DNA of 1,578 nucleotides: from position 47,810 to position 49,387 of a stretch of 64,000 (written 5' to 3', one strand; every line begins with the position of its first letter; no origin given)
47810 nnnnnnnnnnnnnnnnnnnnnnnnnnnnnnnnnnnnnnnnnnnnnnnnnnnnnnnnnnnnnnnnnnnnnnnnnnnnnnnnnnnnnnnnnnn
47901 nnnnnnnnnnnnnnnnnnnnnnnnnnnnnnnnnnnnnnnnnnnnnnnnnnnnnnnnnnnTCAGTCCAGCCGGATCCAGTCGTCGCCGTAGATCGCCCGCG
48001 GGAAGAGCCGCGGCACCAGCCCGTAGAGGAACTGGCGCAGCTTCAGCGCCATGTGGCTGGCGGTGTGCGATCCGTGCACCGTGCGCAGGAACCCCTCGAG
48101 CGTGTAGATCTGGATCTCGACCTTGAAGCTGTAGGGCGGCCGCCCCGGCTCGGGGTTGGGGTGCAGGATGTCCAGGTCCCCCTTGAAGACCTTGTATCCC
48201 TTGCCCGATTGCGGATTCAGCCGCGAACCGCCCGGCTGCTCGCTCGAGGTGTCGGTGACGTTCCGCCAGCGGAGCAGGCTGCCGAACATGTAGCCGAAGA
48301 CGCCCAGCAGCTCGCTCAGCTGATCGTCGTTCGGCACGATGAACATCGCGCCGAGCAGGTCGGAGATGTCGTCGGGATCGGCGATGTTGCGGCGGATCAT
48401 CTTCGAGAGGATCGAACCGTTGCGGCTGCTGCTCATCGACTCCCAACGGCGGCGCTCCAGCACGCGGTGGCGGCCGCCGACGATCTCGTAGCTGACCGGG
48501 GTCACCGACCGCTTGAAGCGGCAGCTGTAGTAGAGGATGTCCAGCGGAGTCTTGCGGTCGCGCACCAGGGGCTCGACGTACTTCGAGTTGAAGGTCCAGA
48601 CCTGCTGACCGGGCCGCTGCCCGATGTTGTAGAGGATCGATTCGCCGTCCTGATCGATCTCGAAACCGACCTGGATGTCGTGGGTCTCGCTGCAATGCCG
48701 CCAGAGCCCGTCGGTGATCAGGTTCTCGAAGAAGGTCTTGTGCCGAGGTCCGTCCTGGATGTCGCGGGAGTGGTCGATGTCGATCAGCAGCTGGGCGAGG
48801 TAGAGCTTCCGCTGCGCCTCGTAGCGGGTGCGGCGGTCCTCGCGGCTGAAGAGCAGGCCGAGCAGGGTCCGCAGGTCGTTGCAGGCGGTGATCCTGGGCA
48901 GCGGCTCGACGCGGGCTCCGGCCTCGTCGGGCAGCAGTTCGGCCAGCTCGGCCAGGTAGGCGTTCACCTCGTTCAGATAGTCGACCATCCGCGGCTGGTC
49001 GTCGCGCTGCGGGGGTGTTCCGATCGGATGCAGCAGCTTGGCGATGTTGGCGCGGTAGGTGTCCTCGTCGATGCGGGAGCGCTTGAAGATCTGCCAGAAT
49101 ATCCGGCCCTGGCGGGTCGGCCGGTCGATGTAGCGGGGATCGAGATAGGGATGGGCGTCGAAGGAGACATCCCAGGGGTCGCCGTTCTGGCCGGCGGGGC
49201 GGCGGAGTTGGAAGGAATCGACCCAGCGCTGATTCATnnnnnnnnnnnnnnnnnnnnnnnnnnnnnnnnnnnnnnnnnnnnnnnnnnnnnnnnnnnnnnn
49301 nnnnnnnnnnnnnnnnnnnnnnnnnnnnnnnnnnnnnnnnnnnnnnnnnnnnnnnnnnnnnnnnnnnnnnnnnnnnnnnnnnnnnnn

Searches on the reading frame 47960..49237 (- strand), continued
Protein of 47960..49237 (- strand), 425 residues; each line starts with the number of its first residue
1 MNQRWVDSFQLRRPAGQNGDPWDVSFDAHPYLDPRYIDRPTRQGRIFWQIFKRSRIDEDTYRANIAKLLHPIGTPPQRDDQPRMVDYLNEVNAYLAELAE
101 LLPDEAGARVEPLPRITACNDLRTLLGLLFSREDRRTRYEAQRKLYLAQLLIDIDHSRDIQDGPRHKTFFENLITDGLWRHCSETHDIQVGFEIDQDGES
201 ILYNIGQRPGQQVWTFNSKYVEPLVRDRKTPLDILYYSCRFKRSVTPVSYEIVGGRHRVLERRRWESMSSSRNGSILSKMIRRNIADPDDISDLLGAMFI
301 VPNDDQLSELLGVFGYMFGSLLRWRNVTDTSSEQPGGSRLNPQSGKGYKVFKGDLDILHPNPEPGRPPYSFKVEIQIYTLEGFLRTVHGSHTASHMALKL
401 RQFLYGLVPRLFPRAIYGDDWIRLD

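Call 72: fold_search(model_id=the predicted structure, library=viral)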
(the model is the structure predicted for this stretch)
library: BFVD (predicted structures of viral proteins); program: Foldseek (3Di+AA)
matches with E <= 10: 196; with E <= 0.001: 0
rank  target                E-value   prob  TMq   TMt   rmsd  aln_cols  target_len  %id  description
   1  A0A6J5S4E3            3.5e-02  1.00  0.21  0.20  10.1       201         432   14  RelA/SpoT [uncultured Caudovirales phage]
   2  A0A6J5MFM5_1          5.6e-02  0.99  0.21  0.10  10.9       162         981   16  ART-PolyVal-like domain-containing protein [uncultured Caudovirales phage]
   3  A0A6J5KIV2            6.1e-02  0.93  0.19  0.08  13.4       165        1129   14  DdrB-like domain-containing protein [uncultured Caudovirales phage]
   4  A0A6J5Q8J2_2          9.3e-02  0.94  0.19  0.08  13.3       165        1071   14  RelA/SpoT [uncultured Caudovirales phage]
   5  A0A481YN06            1.0e-01  0.60  0.13  0.14   8.8       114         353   14  DNA-directed DNA polymerase [Pithovirus LCDPAC01]
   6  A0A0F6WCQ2            1.6e-01  0.93  0.19  0.30   8.1       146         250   14  RelA/SpoT family protein [Sinorhizobium phage phiN3]
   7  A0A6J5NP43            1.6e-01  0.77  0.19  0.08  13.1       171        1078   18  Uncharacterized protein [uncultured Caudovirales phage]
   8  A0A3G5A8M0            1.9e-01  0.85  0.15  0.10   5.9       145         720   16  Glycosyltransferase [Hyperionvirus sp.]
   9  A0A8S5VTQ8            2.0e-01  0.60  0.19  0.31   8.6       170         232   15  (no name in the UniProt tables at hand)
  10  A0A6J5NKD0            2.2e-01  0.77  0.18  0.07  11.4       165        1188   13  Uncharacterized protein [uncultured Caudovirales phage]
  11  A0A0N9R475            2.9e-01  0.04  0.09  0.10  23.3       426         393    9  Uncharacterized protein [Chrysochromulina ericina virus CeV-01B]
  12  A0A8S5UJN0            3.1e-01  0.51  0.12  0.25  10.0       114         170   10  Uncharacterized protein [Siphoviridae sp. ctvph17]
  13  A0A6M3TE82            5.1e-01  0.33  0.13  0.25   7.5       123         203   14  (no name in the UniProt tables at hand)
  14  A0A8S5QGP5            5.1e-01  0.08  0.11  0.14  20.7       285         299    9  Uncharacterized protein [Siphoviridae sp. ctF6o6]
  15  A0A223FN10            5.9e-01  0.03  0.07  0.10  21.4       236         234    8  IL-1 recelptor type 2 [Murmansk poxvirus]
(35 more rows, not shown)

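Call 76: search_protein_families(library=pfam, proteins=[P0226, P0249, P0259, P0243, P0254, P0258, P0261, P0269, P0262, P0245], max_evalue=0.01)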
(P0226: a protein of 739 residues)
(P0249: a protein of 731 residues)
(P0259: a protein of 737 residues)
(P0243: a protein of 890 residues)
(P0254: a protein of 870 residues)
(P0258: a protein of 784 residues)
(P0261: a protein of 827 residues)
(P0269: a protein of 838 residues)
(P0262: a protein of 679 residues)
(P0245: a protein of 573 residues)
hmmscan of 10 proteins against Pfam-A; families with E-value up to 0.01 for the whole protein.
P0226 (739 aa): 2 families
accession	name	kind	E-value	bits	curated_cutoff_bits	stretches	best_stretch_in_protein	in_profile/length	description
PF00293.34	NUDIX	-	1.3e-10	41.8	21.1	1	604-722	10-128/134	NUDIX domain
PF04607.23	RelA_SpoT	-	0.0018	18.9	27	1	275-378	1-91/113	Region found in RelA / SpoT proteins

P0249 (731 aa): 3 families
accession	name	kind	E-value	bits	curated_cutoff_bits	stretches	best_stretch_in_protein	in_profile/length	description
PF00293.34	NUDIX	-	2.1e-11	44.4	21.1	1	599-714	7-123/134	NUDIX domain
PF00156.33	Pribosyltran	-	3.5e-05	23.6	26.3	1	466-587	19-154/158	Phosphoribosyl transferase domain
PF22327.2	Nudt16-like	-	4.9e-05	23.8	27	1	608-669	21-83/161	U8 snoRNA-decapping enzyme-like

P0259 (737 aa): 1 family
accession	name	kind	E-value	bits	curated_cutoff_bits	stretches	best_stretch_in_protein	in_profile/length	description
PF00293.34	NUDIX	-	4.7e-07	30.3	21.1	1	612-708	29-123/134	NUDIX domain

P0243 (890 aa): 0 families

P0254 (870 aa): 0 families

P0258 (784 aa): 1 family
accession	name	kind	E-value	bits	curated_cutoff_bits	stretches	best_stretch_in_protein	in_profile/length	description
PF04607.23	RelA_SpoT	-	0.008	16.9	27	0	589-706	4-99/113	Region found in RelA / SpoT proteins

P0261 (827 aa): 0 families

P0269 (838 aa): 0 families

P0262 (679 aa): 0 families

P0245 (573 aa): 0 families

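Call 79: list_cluster_members(proteins=[P0226, P0249, P0259, P0243, P0209, P0237, P0242, P0182, P0239, P0263])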
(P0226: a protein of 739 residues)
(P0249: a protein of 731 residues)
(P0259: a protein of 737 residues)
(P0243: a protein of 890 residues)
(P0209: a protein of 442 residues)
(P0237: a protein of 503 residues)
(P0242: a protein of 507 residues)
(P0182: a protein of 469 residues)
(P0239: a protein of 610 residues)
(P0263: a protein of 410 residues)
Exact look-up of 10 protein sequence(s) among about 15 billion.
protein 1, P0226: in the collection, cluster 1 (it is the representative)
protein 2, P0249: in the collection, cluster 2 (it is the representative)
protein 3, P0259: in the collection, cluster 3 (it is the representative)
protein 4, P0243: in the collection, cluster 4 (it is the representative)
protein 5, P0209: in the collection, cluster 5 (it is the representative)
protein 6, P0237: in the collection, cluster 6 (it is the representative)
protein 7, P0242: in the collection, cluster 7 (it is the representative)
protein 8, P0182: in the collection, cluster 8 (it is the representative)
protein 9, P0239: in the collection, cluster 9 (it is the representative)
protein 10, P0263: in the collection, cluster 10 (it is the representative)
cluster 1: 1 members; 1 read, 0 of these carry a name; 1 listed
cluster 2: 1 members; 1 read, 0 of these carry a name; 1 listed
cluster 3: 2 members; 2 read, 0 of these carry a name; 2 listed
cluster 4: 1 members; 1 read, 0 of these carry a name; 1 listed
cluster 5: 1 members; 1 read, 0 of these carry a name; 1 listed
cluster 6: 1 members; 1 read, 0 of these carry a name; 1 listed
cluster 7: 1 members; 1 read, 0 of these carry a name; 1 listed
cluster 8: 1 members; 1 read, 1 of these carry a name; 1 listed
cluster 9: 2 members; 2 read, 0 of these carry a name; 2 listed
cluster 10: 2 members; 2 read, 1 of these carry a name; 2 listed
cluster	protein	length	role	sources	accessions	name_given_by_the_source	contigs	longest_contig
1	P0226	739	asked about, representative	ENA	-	-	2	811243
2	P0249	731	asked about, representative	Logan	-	-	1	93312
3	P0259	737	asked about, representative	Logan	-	-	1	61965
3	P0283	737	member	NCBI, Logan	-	-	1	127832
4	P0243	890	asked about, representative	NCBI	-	-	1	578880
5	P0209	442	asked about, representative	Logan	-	-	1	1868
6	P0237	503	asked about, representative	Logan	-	-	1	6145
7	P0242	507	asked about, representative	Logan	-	-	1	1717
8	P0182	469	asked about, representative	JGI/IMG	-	hypothetical protein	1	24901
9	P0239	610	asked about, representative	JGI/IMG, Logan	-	-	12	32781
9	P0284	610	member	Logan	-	-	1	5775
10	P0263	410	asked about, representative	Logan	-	-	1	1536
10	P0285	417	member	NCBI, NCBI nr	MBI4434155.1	hypothetical protein HY632_05260 [Candidatus Uhrbacteria bacterium] | hypothetical protein [Candidatus Uhrbacteria bacterium]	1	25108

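Call 81: find_encoding_contigs(protein=P0226, flank=6000, max_places=2)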
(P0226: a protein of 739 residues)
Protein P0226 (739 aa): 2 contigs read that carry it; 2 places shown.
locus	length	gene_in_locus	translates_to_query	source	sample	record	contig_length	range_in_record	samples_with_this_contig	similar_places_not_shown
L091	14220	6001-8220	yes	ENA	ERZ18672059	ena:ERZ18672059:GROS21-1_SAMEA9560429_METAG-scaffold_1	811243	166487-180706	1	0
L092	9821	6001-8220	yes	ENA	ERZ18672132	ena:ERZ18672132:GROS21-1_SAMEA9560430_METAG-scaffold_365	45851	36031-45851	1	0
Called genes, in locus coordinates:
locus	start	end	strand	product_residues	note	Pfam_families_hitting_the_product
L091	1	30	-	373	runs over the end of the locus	PF02222:ATP-grasp (weak), PF07478:Dala_Dala_lig_C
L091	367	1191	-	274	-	-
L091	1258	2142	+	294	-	PF00494:SQS_PSY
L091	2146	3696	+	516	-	PF00890:FAD_binding_2 (faint), PF01266:DAO (faint), PF01593:Amino_oxidase, PF13450:NAD_binding_8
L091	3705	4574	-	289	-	PF01040:UbiA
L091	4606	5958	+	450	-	PF00875:DNA_photolyase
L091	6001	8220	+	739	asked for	PF00293:NUDIX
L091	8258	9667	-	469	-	PF00224:PK, PF02887:PK_C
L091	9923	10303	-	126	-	-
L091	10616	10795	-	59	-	-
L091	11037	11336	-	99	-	-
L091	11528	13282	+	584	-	-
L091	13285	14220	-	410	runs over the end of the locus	PF09587:PGA_cap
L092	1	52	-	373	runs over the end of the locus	PF02222:ATP-grasp (weak), PF07478:Dala_Dala_lig_C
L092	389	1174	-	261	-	-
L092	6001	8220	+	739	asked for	PF00293:NUDIX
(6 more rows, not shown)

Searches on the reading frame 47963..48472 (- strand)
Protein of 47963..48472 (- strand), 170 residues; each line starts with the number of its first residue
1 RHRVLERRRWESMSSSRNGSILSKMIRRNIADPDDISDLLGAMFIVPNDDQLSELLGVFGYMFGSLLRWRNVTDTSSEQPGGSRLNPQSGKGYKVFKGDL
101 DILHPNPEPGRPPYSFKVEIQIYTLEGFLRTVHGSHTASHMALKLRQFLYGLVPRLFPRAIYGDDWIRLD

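Call 42: search_solved_structures(query=A2, max_evalue=10, show_alignments=5)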
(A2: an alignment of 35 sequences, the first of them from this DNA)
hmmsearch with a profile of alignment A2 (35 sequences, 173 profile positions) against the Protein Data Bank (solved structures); distinct sequences matched with E-value up to 10: 13.
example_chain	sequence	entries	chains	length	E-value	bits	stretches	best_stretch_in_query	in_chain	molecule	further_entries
6fgk_A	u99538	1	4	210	0.00022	24.5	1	10-126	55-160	GTP pyrophosphokinase YwaC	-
3l9d_A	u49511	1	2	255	0.00076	22.8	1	9-133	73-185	Putative GTP pyrophosphokinase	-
5xnx_A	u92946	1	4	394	0.0027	21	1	7-60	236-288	Bifunctional (p)ppGpp synthase/hydrolase RelA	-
2be3_A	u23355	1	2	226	0.0032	20.8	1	9-127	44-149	GTP pyrophosphokinase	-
6fgj_A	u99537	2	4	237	0.0033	20.7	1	10-126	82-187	GTP pyrophosphokinase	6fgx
6ewz_A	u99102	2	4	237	0.0039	20.5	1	10-126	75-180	GTP pyrophosphokinase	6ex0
2o8r_A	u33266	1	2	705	0.0042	20.3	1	52-160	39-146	Polyphosphate kinase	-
1vj7_A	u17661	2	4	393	0.031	17.5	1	14-64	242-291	Bifunctional RELA/SPOT | Bifunctional (p)ppGpp synthase/hydrolase RelA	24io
4xch_A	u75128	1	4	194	0.13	15.5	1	15-94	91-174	S-ribosylhomocysteine lyase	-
9s6k_B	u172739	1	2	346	0.23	14.7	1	13-52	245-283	GTP pyrophosphokinase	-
4hhu_A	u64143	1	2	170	0.53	13.5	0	39-69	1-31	OR280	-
6et7_A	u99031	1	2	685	0.72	13.1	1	36-91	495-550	Diguanylate cyclase (GGDEF) domain-containing protein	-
5llw_B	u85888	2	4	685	1.2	12.4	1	36-91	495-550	Diguanylate cyclase (GGDEF) domain-containing protein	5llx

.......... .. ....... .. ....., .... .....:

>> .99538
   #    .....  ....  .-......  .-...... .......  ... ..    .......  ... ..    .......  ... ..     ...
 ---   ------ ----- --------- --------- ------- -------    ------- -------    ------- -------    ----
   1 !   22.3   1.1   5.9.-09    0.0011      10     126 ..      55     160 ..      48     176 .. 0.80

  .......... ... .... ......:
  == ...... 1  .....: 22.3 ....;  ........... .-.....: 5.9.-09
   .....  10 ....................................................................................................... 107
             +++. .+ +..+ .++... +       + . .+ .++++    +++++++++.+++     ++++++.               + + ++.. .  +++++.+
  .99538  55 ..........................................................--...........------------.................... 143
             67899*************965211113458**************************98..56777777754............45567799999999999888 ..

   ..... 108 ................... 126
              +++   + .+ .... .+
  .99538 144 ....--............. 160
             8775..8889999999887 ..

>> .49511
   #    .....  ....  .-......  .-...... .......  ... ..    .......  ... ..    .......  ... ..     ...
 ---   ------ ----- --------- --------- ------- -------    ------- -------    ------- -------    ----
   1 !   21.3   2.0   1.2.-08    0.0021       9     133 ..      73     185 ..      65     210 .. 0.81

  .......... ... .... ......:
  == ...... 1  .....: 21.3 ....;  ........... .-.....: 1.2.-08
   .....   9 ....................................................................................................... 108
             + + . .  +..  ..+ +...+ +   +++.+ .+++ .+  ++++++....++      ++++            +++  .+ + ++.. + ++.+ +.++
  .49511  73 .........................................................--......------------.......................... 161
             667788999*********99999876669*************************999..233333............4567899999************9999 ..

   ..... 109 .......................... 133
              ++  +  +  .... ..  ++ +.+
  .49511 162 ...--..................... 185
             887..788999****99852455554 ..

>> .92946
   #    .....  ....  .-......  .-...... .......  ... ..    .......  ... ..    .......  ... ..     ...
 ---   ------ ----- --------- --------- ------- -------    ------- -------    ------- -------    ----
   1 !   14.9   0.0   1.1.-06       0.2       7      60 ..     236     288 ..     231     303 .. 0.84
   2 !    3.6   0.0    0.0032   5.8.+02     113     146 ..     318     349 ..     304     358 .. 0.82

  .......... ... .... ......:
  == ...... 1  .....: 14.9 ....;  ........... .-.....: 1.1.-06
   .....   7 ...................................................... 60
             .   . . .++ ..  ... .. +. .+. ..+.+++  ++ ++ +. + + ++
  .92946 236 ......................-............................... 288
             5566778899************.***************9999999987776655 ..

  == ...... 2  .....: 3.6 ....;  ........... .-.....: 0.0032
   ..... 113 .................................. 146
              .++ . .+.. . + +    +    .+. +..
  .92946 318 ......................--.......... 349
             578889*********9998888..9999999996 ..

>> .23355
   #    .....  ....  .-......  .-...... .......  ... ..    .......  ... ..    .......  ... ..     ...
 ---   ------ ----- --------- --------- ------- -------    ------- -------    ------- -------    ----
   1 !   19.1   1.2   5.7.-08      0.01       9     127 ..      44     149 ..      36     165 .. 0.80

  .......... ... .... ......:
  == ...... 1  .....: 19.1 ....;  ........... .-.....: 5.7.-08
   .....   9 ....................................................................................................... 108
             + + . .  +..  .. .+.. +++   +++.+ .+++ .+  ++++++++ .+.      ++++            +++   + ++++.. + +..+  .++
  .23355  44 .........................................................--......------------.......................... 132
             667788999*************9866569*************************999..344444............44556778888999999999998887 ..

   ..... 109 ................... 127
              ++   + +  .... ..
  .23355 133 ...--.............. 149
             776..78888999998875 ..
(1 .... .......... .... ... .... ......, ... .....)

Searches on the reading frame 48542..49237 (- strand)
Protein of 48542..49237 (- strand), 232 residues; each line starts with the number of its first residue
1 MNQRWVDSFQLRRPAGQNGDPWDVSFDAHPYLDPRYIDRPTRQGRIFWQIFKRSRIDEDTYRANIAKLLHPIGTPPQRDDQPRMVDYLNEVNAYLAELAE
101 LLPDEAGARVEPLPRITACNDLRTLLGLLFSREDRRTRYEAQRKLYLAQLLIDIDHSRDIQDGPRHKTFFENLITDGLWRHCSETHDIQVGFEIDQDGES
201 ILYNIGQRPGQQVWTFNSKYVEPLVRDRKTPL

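Call 56: predict_structure(alignment_id=A3)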
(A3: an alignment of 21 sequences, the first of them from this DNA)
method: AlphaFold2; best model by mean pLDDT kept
length: 232 residues; sequences in the alignment: 21
mean_pLDDT: 78.0   pTM: 0.59
mean pLDDT of the five models: 78.0, 76.6, 75.3, 74.8, 72.7
residues with pLDDT >= 90: 72; 70-90: 89; 50-70: 55; < 50: 16
segments of 3 or more residues with pLDDT < 50: 1-7, 11-15
pLDDT, mean of each block of 10 residues (from residue 1): 44 50 52 68 80 91 92 88 97 91 84 94 94 90 91 79 58 67 72 83 84 76 72 60
secondary structure, 60 per line:
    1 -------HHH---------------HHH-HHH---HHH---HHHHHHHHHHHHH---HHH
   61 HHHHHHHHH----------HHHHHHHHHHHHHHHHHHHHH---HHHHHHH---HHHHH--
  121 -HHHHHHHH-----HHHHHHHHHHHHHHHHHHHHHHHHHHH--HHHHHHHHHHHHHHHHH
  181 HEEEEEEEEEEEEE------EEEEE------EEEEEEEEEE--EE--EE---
elements in order: H42-54 H58-69 H80-100 H104-110 H114-118 H122-129 H135-161 H164-181 E182-194 E201-205 E212-221
